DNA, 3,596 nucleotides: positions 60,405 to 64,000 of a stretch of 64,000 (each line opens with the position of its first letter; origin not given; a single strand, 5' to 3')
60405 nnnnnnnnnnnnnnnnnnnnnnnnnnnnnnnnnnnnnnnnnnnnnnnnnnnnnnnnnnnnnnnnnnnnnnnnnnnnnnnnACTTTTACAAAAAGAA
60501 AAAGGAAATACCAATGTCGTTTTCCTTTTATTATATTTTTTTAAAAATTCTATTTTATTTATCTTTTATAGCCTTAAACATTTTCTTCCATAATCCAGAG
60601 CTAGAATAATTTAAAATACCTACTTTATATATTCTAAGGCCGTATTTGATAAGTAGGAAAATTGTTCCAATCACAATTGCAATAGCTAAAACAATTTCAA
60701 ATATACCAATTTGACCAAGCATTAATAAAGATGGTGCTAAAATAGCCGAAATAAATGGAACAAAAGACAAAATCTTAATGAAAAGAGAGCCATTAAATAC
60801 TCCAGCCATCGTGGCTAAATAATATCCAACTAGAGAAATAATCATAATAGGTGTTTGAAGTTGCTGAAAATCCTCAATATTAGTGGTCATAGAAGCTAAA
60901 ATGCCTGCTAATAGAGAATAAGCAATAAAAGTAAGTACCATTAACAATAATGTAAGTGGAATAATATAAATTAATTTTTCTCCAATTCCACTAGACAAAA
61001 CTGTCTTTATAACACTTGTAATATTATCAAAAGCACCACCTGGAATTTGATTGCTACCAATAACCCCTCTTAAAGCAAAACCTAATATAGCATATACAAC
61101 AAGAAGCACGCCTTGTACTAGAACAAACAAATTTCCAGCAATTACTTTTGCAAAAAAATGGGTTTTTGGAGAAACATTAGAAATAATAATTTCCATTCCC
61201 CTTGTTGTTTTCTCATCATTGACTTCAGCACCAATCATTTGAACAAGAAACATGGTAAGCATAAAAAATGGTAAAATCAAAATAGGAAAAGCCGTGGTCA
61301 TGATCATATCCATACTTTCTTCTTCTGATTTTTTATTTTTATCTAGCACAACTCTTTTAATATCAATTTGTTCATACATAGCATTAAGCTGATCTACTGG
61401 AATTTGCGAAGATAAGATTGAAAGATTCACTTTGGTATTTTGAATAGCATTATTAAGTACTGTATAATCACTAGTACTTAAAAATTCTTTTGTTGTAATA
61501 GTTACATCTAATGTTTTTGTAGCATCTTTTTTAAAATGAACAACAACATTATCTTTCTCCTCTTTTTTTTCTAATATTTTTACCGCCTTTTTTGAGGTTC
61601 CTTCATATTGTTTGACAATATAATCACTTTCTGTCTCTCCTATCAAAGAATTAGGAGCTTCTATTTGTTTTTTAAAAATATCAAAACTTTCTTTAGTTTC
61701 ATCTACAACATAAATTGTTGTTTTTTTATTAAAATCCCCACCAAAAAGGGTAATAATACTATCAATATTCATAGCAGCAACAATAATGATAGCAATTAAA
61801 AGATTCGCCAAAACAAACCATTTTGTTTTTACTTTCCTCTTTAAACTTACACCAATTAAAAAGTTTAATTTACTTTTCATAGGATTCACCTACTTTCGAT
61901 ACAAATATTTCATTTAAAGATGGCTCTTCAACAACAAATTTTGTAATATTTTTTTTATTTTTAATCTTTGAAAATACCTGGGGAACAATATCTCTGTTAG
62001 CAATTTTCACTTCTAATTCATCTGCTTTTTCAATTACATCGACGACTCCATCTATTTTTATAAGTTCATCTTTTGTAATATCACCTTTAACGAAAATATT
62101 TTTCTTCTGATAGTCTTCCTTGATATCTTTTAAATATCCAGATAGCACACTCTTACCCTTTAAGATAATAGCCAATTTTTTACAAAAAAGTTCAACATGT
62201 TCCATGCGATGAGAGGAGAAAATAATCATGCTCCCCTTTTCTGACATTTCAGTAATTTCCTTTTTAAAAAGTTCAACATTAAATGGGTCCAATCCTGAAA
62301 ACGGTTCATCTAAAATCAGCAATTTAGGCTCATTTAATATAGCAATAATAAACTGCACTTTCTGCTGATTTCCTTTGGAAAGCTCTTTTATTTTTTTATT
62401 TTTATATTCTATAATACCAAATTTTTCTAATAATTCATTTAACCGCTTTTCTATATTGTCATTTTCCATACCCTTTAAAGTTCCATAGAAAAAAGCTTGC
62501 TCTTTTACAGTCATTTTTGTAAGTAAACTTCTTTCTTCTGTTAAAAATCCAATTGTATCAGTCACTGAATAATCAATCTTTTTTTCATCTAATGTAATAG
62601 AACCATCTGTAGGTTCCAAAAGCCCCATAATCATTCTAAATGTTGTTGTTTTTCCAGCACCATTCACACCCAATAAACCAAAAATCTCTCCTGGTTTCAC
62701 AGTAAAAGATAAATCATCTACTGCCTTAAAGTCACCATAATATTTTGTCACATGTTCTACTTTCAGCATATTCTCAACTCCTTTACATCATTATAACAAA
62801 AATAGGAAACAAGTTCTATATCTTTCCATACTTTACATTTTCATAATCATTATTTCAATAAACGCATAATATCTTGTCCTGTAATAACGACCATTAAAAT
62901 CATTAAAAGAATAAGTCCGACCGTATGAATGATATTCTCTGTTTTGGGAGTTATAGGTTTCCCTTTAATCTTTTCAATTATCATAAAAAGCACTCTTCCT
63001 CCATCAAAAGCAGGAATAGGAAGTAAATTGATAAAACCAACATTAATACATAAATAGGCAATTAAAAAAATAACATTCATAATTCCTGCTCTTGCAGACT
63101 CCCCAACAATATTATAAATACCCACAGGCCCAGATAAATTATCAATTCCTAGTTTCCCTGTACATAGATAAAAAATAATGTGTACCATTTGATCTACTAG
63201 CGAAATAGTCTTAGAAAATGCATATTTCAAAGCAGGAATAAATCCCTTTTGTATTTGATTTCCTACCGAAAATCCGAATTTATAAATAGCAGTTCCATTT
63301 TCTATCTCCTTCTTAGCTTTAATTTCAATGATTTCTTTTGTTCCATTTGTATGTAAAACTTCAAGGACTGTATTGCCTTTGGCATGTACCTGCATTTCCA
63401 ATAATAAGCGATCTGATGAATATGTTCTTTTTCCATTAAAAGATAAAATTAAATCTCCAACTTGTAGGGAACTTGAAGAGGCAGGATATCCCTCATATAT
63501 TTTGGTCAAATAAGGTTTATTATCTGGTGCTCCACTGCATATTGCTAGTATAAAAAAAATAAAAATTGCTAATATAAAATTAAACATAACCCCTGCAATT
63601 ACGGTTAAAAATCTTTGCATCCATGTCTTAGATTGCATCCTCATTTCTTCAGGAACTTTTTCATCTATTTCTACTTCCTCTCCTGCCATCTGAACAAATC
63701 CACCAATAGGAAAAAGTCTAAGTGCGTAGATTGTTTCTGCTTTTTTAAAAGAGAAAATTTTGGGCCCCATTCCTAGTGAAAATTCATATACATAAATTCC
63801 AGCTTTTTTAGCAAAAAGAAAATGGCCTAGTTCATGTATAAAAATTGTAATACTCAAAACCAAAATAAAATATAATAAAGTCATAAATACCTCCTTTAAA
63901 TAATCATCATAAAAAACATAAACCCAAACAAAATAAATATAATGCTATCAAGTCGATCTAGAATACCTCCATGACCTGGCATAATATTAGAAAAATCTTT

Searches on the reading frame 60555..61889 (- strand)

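Call 27: search_protein_families(library=pfam, proteins=[window:60555-61889:-], max_evalue=0.00001)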
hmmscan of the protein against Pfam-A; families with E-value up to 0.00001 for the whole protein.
window:60555-61889:- (444 aa): 1 family
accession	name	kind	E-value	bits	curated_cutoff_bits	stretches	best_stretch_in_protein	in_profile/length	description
PF12698.13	ABC2_membrane_3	-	3.9e-25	89.1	31.6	1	23-414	1-342/347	ABC-2 family transporter protein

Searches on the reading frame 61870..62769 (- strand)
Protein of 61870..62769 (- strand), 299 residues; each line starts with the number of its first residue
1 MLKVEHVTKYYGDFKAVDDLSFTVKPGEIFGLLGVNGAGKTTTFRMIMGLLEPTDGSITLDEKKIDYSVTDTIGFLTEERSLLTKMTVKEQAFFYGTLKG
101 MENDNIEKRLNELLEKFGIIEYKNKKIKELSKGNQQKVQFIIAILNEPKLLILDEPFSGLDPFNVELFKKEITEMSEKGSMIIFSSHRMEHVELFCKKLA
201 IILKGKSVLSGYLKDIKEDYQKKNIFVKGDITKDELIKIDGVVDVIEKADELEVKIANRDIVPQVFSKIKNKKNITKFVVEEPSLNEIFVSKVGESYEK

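Call 53: search_protein_families(library=pfam, proteins=[window:61870-62769:-], max_evalue=0.00001)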
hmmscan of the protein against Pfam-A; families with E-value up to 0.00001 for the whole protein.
window:61870-62769:- (299 aa): 3 families
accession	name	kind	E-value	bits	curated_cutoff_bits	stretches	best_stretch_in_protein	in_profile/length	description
PF00005.33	ABC_tran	-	5.9e-34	118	25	1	18-157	2-136/137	ABC transporter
PF13732.12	DrrA1-3_C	-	5.5e-16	59.5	27.4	1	211-293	1-81/81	ATP-binding protein DrrA1-3-like, C-terminal domain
PF13304.12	AAA_21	-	2e-11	44.9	27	1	127-187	235-298/304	AAA domain, putative AbiEii toxin, Type IV TA system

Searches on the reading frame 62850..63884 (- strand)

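Call 27: search_protein_families(library=pfam, proteins=[window:62850-63884:-], max_evalue=0.00001)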
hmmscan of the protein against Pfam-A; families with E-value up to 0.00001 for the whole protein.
window:62850-63884:- (344 aa): 1 family
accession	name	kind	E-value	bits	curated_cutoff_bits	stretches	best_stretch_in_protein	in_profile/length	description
PF02163.28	Peptidase_M50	-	3.3e-64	216.7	27.2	1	5-330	1-221/221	Peptidase family M50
